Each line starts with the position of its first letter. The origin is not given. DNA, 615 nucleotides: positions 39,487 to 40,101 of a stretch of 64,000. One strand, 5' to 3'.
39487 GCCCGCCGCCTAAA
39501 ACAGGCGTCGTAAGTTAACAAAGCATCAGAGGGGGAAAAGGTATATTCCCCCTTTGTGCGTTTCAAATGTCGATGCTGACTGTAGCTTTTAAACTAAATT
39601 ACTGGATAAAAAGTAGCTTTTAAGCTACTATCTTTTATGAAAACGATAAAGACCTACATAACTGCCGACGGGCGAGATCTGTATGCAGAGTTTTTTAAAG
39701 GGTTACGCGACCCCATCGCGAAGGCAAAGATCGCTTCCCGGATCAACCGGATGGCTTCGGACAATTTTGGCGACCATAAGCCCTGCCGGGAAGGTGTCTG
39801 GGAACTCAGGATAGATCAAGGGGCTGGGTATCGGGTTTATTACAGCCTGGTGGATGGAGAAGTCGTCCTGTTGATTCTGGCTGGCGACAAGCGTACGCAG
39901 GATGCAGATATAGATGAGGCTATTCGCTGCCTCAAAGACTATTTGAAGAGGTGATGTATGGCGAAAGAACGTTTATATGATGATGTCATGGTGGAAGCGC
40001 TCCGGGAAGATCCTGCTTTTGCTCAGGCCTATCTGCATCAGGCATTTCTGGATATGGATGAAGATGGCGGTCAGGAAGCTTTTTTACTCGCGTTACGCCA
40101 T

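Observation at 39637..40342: HigB-like/HigA-like pair directly after the island integrase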

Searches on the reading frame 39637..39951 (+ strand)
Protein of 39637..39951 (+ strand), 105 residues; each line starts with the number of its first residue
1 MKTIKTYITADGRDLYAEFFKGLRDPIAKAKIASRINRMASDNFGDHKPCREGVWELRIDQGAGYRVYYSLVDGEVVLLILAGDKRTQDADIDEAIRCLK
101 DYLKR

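Call 3: search_protein_families(library=pfam, proteins=[window:39637-39951:+], max_evalue=0.01)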
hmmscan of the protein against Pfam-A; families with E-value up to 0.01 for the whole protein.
window:39637-39951:+ (105 aa): 2 families
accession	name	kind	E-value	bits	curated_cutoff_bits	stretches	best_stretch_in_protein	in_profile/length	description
PF05973.20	Gp49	-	3.8e-06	27.3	23.9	1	34-91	16-78/90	Phage derived protein Gp49-like (DUF891)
PF05016.21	ParE_toxin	-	0.0023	18.9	23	1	28-82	28-81/89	ParE toxin of type II toxin-antitoxin system, parDE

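Call 4: search_protein_families(library=ncbifam, proteins=[window:39637-39951:+], max_evalue=0.01)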
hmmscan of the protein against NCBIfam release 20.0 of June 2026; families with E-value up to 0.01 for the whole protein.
window:39637-39951:+ (105 aa): 1 family
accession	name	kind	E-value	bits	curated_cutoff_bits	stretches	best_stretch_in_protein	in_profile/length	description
TIGR02683.1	upstrm_HI1419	hypoth_equivalog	4.7e-33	113.4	62.85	1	9-102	2-95/95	type II toxin-antitoxin system RelE/ParE family toxin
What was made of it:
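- On TIGR02683/TIGR02684 (HI1419/HI1420-type) toxin-antitoxin pair: 113.4 bits versus a cut-off of 62.85, covering model positions 2-95 of 95 (call 4).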

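Call 7: search_solved_structures(query=window:39637-39951:+, max_evalue=1, show_alignments=2)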
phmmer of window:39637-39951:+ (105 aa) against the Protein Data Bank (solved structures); distinct sequences matched with E-value up to 1: 4.
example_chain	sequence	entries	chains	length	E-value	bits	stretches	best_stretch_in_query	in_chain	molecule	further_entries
7kgc_A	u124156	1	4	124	0.14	15.7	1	34-53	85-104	Putative translation initiation inhibitor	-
4v7k_Ay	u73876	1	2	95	0.14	15.7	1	61-97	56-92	Toxin relE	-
4v7j_Ay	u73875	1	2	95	0.81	13.3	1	61-97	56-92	Toxin relE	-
4fxe_D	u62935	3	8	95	0.85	13.2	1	61-97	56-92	mRNA interferase RelE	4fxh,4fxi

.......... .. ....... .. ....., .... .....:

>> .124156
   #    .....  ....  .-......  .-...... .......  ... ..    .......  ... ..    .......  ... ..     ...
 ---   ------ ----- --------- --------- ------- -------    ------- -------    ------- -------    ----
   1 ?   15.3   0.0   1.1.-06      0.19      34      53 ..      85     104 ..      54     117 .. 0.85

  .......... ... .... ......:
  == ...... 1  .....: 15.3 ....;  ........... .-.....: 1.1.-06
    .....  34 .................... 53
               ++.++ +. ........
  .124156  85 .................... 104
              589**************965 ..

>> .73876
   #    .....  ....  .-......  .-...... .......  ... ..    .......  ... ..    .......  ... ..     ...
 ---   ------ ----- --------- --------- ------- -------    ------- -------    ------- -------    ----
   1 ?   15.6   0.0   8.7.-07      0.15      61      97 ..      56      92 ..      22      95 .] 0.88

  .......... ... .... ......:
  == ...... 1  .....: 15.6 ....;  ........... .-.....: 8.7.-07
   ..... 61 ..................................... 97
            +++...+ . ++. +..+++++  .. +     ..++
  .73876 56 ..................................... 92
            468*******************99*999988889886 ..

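Call 14: search_protein_families(library=padloc, proteins=[window:39637-39951:+], max_evalue=0.1)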
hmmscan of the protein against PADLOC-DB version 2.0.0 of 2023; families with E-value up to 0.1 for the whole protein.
window:39637-39951:+ (105 aa): 0 families

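Call 15: search_protein_families(library=phrogs, proteins=[window:39637-39951:+], max_evalue=0.01)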
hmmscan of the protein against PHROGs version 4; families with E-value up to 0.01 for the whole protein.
window:39637-39951:+ (105 aa): 3 families
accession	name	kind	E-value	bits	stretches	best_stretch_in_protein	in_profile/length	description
phrog_3445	-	moron, auxiliary metabolic gene and host takeover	3.3e-28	98.9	1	5-104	2-101/103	toxin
phrog_2523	-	unknown function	3.1e-05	25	1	30-102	24-104/108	-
phrog_1213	-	moron, auxiliary metabolic gene and host takeover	9.2e-05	24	1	32-88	26-85/88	RelE-like toxin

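Call 21: find_homologous_proteins(query=window:39637-39951:+, max_evalue=0.00001)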
Query window:39637-39951:+ (105 aa): 293 proteins with E <= 0.00001 among 293 candidates; the best 120 are listed.
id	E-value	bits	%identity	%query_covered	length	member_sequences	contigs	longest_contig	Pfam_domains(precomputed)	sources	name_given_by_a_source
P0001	3.1e-63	228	99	100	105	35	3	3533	PF05973.21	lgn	-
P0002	4.1e-60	218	95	100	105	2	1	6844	PF05973.21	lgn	-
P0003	4.0e-57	209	89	100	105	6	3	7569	PF05973.21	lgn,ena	-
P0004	4.3e-57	209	90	100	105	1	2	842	PF05973.21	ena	-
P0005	5.3e-57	208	90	100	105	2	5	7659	PF05973.21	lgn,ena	-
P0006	7.1e-57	208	90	100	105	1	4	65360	PF05973.21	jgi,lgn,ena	-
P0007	8.9e-57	208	96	93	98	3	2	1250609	PF05973.21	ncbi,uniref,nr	ncbi:type II toxin-antitoxin system RelE/ParE family toxin [Escherichia coli]|uniref:type II toxin-a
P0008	9.8e-57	207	90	100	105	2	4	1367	PF05973.21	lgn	-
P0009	1.4e-56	207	90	100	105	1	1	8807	PF05973.21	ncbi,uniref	ncbi:MAG: type II toxin-antitoxin system RelE/ParE family toxin [Scandinavium sp.]|uniref:type II to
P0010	1.4e-56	207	90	100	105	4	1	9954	PF05973.21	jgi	jgi:putative addiction module killer protein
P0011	2.9e-56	206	88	100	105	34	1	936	PF05973.21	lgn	-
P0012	2.5e-55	203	86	100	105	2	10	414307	PF05973.21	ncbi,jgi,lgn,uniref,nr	ncbi:type II toxin-antitoxin system RelE/ParE family toxin [Yokenella regensburgei]|jgi:putative add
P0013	1.4e-54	201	89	100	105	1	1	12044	PF05973.21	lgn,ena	-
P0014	2.9e-54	200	86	100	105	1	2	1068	PF05973.21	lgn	-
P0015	3.4e-54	199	86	100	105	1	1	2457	PF05973.21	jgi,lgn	jgi:putative addiction module killer protein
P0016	1.7e-53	197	83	100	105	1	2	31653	PF05973.21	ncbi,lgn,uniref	ncbi:type II toxin-antitoxin system RelE/ParE family toxin [Pantoea sp.]|uniref:type II toxin-antito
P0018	1.8e-53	197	84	100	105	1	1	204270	PF05973.21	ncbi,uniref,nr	ncbi:type II toxin-antitoxin system RelE/ParE family toxin [Pantoea sp. A4]|uniref:type II toxin-ant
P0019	2.2e-52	194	100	85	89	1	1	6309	PF05973.21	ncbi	ncbi:type II toxin-antitoxin system RelE/ParE family toxin, partial [Escherichia coli]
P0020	2.2e-52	193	79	100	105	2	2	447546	PF05973.21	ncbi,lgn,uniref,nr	ncbi:type II toxin-antitoxin system RelE/ParE family toxin [Proteus alimentorum]|uniref:type II toxi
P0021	3.0e-52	193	79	100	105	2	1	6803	PF05973.21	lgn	-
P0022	3.2e-52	193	83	100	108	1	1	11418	PF05973.21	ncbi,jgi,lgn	-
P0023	3.4e-52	193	83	100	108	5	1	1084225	PF05973.21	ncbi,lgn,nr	ncbi:putative addiction module killer protein [Erwinia sp. JUb26]|nr:putative addiction module kille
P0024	7.7e-52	192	78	100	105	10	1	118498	PF05973.21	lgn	-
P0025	8.3e-52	192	100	84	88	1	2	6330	PF05973.21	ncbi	ncbi:type II toxin-antitoxin system RelE/ParE family toxin, partial [Escherichia coli]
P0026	1.6e-51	191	81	100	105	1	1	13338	PF05973.21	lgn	-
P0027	3.9e-51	190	80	100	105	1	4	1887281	PF05973.21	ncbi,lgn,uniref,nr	ncbi:type II toxin-antitoxin system RelE/ParE family toxin [Photorhabdus temperata]|uniref:Addiction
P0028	4.1e-51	189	100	83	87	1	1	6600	PF05973.21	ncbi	ncbi:type II toxin-antitoxin system RelE/ParE family toxin, partial [Escherichia coli]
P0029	5.8e-51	189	81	100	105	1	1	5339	PF05973.21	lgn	-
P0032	3.9e-50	186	79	100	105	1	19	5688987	PF05973.21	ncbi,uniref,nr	ncbi:type II toxin-antitoxin system RelE/ParE family toxin [Photorhabdus laumondii subsp. laumondii]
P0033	4.1e-50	186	80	100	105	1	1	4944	PF05973.21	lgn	-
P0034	5.0e-50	186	80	100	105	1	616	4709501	PF05973.21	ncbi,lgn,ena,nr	ncbi:addiction module protein [Yersinia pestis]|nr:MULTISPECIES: type II toxin-antitoxin system RelE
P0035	5.1e-50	186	80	100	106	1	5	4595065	PF05973.21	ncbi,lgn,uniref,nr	ncbi:putative addiction module killer protein [Yersinia pestis biovar Medievalis str. Harbin 35]|uni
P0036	5.4e-50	186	80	100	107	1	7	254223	PF05973.21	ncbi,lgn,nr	ncbi:putative addiction module killer protein [Yersinia mollaretii]|nr:putative addiction module kil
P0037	5.4e-50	186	79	100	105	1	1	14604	PF05973.21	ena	-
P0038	5.6e-50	186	79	100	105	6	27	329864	PF05973.21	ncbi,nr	ncbi:type II toxin-antitoxin system RelE/ParE family toxin [Xenorhabdus bovienii]|nr:type II toxin-a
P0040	7.5e-50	185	77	100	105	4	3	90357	PF05973.21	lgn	-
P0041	9.5e-50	185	79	100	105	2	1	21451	PF05973.21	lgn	-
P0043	1.4e-49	184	78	100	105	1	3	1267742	PF05973.21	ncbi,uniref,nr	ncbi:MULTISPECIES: type II toxin-antitoxin system RelE/ParE family toxin [Photorhabdus]|uniref:Addic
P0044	9.6e-49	182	79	100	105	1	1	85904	PF05973.21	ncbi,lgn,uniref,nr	ncbi:type II toxin-antitoxin system RelE/ParE family toxin [Yersinia pseudotuberculosis]|uniref:type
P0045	9.8e-49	182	79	100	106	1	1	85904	PF05973.21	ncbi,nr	ncbi:putative addiction module killer protein [Yersinia pseudotuberculosis]|nr:putative addiction mo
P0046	2.0e-48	181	79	100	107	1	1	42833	PF05973.21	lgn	-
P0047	3.5e-48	180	77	100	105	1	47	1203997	PF05973.21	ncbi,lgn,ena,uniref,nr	ncbi:TPA: type II toxin-antitoxin system RelE/ParE family toxin [Yersinia enterocolitica]|uniref:typ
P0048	3.8e-48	180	77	100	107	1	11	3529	PF05973.21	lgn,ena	-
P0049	1.3e-47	178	79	100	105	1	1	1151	PF05973.21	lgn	-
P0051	2.2e-47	177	75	100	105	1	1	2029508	PF05973.21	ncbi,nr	ncbi:type II toxin-antitoxin system RelE/ParE family toxin [Enterobacteriaceae bacterium 89]|nr:type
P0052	6.8e-47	176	74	100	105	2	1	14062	PF05973.21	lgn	-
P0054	1.2e-46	175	75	100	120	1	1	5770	PF05973.21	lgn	-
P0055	1.3e-46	175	76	100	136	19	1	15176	PF05973.21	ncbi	-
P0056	1.4e-46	175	75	100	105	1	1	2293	PF05973.21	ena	-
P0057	1.5e-46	175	100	77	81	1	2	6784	PF05973.21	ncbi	ncbi:type II toxin-antitoxin system RelE/ParE family toxin, partial [Escherichia coli]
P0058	7.1e-46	173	74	100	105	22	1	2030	PF05973.21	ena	-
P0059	9.3e-46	172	100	76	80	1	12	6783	PF05973.21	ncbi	ncbi:TPA: type II toxin-antitoxin system RelE/ParE family toxin, partial [Escherichia coli]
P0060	1.1e-43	166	100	73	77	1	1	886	PF05973.21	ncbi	ncbi:TPA: type II toxin-antitoxin system RelE/ParE family toxin, partial [Escherichia coli]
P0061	1.8e-43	165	69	100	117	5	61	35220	PF05973.21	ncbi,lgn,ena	-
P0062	6.3e-43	163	82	84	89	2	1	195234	PF05973.21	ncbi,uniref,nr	ncbi:addiction module protein [Xenorhabdus eapokensis]|uniref:Addiction module protein n=2 Tax=Xenor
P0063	3.1e-42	161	69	97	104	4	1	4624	PF05973.21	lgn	-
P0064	1.8e-41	158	82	84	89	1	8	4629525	PF05973.21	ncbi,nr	ncbi:hypothetical protein DJ56_4035 [Yersinia pestis]|nr:hypothetical protein CH63_995 [Yersinia pes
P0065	2.7e-41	158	100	70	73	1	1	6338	PF05973.21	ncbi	ncbi:type II toxin-antitoxin system RelE/ParE family toxin, partial [Escherichia coli]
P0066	4.6e-41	157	81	84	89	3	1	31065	PF05973.21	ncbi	-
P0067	9.7e-41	156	100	69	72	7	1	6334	PF05973.21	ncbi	ncbi:type II toxin-antitoxin system RelE/ParE family toxin, partial [Escherichia coli]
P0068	2.5e-40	155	80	84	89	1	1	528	PF05973.21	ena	-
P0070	9.6e-40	153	80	82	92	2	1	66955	PF05973.21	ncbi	ncbi:type II toxin-antitoxin system RelE/ParE family toxin [Providencia manganoxydans]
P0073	8.5e-39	150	77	84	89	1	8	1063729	PF05973.21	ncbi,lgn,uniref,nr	ncbi:type II toxin-antitoxin system RelE/ParE family toxin [Yersinia enterocolitica]|uniref:type II 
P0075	2.1e-36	142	99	64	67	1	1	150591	PF05973.21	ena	-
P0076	3.9e-36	141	99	64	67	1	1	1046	PF05973.21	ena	-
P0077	4.7e-36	141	62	100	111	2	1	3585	PF05973.21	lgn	-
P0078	5.7e-36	141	62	100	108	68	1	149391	PF05973.21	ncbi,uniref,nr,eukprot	ncbi:type II toxin-antitoxin system RelE/ParE family toxin [Limnohabitans planktonicus]|uniref:Addic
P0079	6.8e-36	141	59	100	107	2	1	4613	PF05973.21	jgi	jgi:putative addiction module killer protein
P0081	1.4e-34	136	91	64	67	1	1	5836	PF05973.21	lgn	-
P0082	2.3e-34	136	60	98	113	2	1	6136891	PF05973.21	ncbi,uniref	ncbi:type II toxin-antitoxin system RelE/ParE family toxin [Massilia sp. W12]|uniref:type II toxin-a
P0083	3.6e-34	135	60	100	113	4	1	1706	PF05973.21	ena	-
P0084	5.2e-34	134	60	100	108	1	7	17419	PF05973.21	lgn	-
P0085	6.3e-34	134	61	100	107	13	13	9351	PF05973.21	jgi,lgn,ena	-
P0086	8.6e-34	134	60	100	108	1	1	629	PF05973.21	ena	-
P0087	1.3e-33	133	59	100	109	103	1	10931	PF05973.21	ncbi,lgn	-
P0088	1.3e-33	133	60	100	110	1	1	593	PF05973.21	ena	-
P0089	1.5e-33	133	62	94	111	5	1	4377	PF05973.21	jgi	-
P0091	2.6e-33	132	60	100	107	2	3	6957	PF05973.21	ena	-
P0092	4.0e-33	132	57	100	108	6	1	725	PF05973.21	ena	-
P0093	5.2e-33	131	58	100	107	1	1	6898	PF05973.21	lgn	-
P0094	7.0e-33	131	89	63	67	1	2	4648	PF05973.21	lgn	-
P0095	9.8e-33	130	58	100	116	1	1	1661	PF05973.21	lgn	-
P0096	3.9e-32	128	88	64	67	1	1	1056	PF05973.21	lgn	-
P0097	9.3e-32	127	87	64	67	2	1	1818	PF05973.21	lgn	-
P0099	1.6e-31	126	54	100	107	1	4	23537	PF05973.21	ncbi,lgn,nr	ncbi:MAG: type II toxin-antitoxin system RelE/ParE family toxin [Burkholderiales bacterium]|nr:MAG: 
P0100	2.3e-31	126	60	94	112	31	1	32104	PF05973.21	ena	-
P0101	2.3e-31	126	57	100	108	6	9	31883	PF05973.21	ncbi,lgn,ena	-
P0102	2.5e-31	126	55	100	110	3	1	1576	PF05973.21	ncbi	-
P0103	2.8e-31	126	58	100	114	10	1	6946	PF05973.21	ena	-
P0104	4.1e-31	125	59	97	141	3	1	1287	PF05973.21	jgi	jgi:putative addiction module killer protein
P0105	6.7e-31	124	59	97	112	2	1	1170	PF05973.21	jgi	jgi:putative addiction module killer protein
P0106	7.1e-31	124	59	97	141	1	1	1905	PF05973.21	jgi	jgi:putative addiction module killer protein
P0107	8.9e-31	124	56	100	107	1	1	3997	PF05973.21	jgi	jgi:putative addiction module killer protein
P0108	1.7e-30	123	56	100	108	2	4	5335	PF05973.21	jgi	jgi:putative addiction module killer protein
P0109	1.9e-30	123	59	100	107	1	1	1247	PF05973.21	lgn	-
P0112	4.3e-30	122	60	90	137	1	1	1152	PF05973.21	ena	-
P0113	5.2e-30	122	58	100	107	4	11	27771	PF05973.21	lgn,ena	-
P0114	6.1e-30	121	54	98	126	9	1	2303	PF05973.21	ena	-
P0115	6.4e-30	121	55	100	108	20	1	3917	PF05973.21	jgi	-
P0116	6.5e-30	121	81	64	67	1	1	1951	PF05973.21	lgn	-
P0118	8.4e-30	121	84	64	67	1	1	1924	PF05973.21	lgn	-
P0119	1.5e-29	120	55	100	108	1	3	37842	PF05973.21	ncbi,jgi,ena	jgi:putative addiction module killer protein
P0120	1.5e-29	120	57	100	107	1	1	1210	PF05973.21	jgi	jgi:putative addiction module killer protein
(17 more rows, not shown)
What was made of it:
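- On Pfam Gp49 (PF05973), RelE/ParE superfamily mRNases: PF05973 is precomputed for most homologues (call 21).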

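Call 28: search_dna_similar(query=window:39637-39951:+, collection=phages, mode=protein, max_rows=25)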
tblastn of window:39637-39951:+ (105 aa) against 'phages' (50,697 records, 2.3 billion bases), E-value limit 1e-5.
Records with a match: 52; places in all: 55; records where one place covers at least 80% of the query: 11.
Best place of each record, by identity: <60% 52.
By first word of the organism name: Burkholderia 38; Bacteriophage 8; Pasteurella 3; Brucella 2; Haematospirillum 1.
By host as written in the record: Burkholderia pseudomallei 21; Burkholderia sp. 15; Helicobacter salomonis 3; Brucella inopinata strain BO1 2; Helicobacter bizzozeronii 2; Burkholderia thailandensis DV1 2; Homo sapiens 1; Pasteurella multocida Past3 1; and 5 more.
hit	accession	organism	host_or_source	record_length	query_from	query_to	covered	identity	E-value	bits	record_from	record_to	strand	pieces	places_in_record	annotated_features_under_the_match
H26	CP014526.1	Haematospirillum jordaniae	Homo sapiens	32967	1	105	100%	51.4%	1e-26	107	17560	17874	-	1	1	addiction module protein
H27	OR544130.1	Pasteurella phage Pmp13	Pasteurella multocida Past3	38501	15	95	77%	50.6%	1e-17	82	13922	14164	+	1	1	toxin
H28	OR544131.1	Pasteurella phage Pmp14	Pasteurella multocida Pmc-A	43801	15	95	77%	49.4%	9e-17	79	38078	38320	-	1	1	toxin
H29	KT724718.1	Brucella phage BiPBO1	Brucella inopinata strain BO1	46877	16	101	82%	41.9%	3e-13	69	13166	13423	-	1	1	addiction module antitoxin/toxin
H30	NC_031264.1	Brucella phage BiPBO1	Brucella inopinata strain BO1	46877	16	101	82%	41.9%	3e-13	69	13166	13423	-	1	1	toxin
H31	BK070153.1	Bacteriophage sp.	Helicobacter sp. L8 genome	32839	14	101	84%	40.4%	3e-10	61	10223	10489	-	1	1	putative toxin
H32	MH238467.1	Pasteurella phage Pm86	Pasteurella multocida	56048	16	95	76%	43.8%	3e-15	75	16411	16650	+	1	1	RelE/ParE family toxin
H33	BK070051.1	Bacteriophage sp.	Helicobacter bizzozeronii CIII-1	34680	14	101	84%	39.3%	4e-10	61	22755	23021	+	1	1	hypothetical protein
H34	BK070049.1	Bacteriophage sp.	Helicobacter bizzozeronii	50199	14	101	84%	38.9%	7e-7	51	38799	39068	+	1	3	hypothetical protein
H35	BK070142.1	Bacteriophage sp.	Helicobacter salomonis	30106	5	101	92%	35.1%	1e-11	64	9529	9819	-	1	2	putative toxin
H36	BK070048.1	Bacteriophage sp.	Helicobacter bizzozeronii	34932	14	102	85%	37.8%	3e-11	64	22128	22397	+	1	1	hypothetical protein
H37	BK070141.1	Bacteriophage sp.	Helicobacter salomonis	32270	14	102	85%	35.6%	6e-11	63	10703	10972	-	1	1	hypothetical protein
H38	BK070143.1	Bacteriophage sp.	Helicobacter salomonis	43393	14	102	85%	35.6%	6e-11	63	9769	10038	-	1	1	hypothetical protein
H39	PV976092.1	Burkholderia phage vB_FUB21b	Burkholderia pseudomallei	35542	16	95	76%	38.8%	3e-10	61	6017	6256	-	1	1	toxin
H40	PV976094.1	Burkholderia phage vB_FUB5b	Burkholderia pseudomallei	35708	16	95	76%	38.8%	3e-10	61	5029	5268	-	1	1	toxin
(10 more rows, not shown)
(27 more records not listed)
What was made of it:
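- Relatives are also carried by prophages (calls 15, 28).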

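Call 29: search_dna_similar(query=window:39637-39951:+, collection=plasmids, mode=protein, max_rows=25)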
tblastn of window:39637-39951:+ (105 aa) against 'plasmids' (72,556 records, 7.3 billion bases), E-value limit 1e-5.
Records with a match: 926; places in all: 990; records where one place covers at least 80% of the query: 634.
Best place of each record, by identity: 60-80% 5; <60% 921.
By first word of the organism name: Acinetobacter 191; Escherichia 144; Ralstonia 138; Pseudomonas 84; Piscirickettsia 36; Klebsiella 22; Burkholderia 22; uncultured 19; Vibrio 17; Salmonella 13; and 94 more.
By predicted mobility (MOB-suite, as given by PLSDB): mobilizable 362; conjugative 301; non-mobilizable 263.
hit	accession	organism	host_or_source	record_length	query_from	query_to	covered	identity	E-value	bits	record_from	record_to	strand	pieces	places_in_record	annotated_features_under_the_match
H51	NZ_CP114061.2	Rouxiella badensis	whole organism,soil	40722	1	105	100%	76.2%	7e-49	172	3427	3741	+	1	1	type II toxin-antitoxin system RelE/ParE family toxin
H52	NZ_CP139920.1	Yersinia aleksiciae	Cell culture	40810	1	105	100%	76.2%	7e-49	172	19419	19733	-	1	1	type II toxin-antitoxin system RelE/ParE family toxin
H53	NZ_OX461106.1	Serratia proteamaculans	bacterial strain isolated from smoked ...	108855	1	105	100%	76.2%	7e-49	172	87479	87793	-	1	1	type II toxin-antitoxin system RelE/ParE family toxin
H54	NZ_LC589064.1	Pseudomonas aeruginosa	-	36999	1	105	100%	59.0%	4e-36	135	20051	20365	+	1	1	type II toxin-antitoxin system RelE/ParE family toxin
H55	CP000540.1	Acidovorax sp. JS42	-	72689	1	105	100%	59.0%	5e-36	135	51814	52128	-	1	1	protein of unknown function DUF891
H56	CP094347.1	[Acidovorax] ebreus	cell culture,soil in South China ...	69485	1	105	100%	59.0%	1e-35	134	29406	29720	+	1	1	type II toxin-antitoxin system RelE/ParE family toxin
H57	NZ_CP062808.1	Cupriavidus basilensis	Cell culture,Sediment of a freshwater ...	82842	1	105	100%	59.0%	1e-35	134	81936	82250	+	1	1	type II toxin-antitoxin system RelE/ParE family toxin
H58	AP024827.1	Comamonas testosteroni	-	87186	1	105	100%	59.0%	2e-35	134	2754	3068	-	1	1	addiction module killer protein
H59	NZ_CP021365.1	Acidovorax carolinensis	-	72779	1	105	100%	59.0%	2e-35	134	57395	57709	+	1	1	type II toxin-antitoxin system RelE/ParE family toxin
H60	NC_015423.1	Alicycliphilus denitrificans K601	anaerobic sewer sludge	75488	1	105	100%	59.0%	2e-35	134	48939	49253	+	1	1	type II toxin-antitoxin system RelE/ParE family toxin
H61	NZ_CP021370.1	Acidovorax carolinensis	-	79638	1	105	100%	59.0%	2e-35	134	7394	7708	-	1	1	type II toxin-antitoxin system RelE/ParE family toxin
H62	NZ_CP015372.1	Pandoraea pnomenusa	mixed culture,bioreactor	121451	1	105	100%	59.0%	2e-35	134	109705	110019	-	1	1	type II toxin-antitoxin system RelE/ParE family toxin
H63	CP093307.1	Ralstonia insidiosa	-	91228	1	105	100%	58.1%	1e-35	134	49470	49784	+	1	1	type II toxin-antitoxin system RelE/ParE family toxin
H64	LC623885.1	uncultured bacterium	-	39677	1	104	99%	54.8%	4e-27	110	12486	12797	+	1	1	addiction module protein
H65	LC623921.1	uncultured bacterium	-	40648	1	104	99%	54.8%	4e-27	110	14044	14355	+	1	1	addiction module protein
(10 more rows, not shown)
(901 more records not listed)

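Call 30: predict_structure(alignment_id=A1)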
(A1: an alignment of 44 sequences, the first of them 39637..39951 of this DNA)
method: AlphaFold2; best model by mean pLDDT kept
length: 105 residues; sequences in the alignment: 44
mean_pLDDT: 94.1   pTM: 0.87
mean pLDDT of the five models: 94.1, 93.5, 93.1, 93.0, 92.4
residues with pLDDT >= 90: 93; 70-90: 12; 50-70: 0; < 50: 0
segments of 3 or more residues with pLDDT < 50: none
pLDDT, mean of each block of 10 residues (from residue 1): 94 96 94 95 94 95 93 96 89 97 93
secondary structure, 60 per line:
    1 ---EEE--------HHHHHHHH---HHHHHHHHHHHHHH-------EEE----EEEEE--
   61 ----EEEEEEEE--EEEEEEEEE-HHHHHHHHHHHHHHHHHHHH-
elements in order: E4-6 H15-22 H26-39 E47-49 E54-58 E65-72 E75-83 H85-104
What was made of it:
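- On Pfam Gp49 (PF05973), RelE/ParE superfamily mRNases: AF2 pLDDT 94 with strands and helices in RelE order (call 30).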
